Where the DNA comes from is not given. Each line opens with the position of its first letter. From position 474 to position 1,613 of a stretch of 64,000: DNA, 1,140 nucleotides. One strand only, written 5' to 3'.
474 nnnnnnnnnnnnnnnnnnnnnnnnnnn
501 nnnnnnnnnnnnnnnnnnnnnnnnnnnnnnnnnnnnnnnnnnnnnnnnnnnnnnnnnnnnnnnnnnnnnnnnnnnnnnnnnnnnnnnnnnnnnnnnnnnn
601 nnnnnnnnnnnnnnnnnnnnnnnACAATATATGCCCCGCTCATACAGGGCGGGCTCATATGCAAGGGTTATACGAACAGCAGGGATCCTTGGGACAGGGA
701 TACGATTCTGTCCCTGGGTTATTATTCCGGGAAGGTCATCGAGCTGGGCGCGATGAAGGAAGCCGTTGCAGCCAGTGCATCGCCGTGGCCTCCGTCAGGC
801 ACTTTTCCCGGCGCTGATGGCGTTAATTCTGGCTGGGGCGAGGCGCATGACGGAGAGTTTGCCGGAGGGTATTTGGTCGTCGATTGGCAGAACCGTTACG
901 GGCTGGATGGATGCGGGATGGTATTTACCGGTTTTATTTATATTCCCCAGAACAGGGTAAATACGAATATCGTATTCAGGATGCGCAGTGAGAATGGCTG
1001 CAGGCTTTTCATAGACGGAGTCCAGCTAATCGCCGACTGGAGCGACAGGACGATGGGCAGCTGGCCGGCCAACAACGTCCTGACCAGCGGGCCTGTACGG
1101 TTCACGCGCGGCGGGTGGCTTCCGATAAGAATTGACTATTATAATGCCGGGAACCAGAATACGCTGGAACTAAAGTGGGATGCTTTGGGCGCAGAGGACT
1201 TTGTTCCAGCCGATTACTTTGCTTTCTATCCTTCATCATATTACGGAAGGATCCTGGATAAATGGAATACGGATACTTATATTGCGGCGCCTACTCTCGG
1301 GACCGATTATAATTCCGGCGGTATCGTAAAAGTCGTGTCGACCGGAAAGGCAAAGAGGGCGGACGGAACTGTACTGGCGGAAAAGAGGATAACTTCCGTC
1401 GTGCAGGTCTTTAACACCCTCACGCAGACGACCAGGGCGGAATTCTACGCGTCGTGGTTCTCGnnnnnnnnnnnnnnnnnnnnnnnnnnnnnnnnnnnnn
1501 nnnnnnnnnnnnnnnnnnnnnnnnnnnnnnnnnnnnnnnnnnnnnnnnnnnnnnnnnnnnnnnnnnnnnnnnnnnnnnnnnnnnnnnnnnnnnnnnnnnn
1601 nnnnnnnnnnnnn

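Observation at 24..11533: Three tandem cassettes of giant GspK-like minor pseudopilins, each with a secreted partner gene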

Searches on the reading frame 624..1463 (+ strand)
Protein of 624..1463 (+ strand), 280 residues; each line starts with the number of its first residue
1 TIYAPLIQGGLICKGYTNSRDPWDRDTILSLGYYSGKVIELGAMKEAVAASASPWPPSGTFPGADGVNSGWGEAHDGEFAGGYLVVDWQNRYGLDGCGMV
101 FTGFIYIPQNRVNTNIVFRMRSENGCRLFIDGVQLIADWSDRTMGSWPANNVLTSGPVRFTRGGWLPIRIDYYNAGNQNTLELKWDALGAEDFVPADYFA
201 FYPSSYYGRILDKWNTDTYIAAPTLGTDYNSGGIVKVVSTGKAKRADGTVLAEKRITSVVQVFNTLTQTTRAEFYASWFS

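Call 73: search_protein_families(library=pfam, proteins=[window:624-1463:+], max_evalue=0.05)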
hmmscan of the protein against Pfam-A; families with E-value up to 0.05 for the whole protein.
window:624-1463:+ (280 aa): 2 families
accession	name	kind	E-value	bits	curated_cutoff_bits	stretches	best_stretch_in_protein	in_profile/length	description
PF07691.17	PA14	-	7.8e-07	29.4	24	1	115-190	61-138/147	PA14 domain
PF10528.15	GLEYA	-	0.032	15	26.2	0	99-184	3-88/91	GLEYA domain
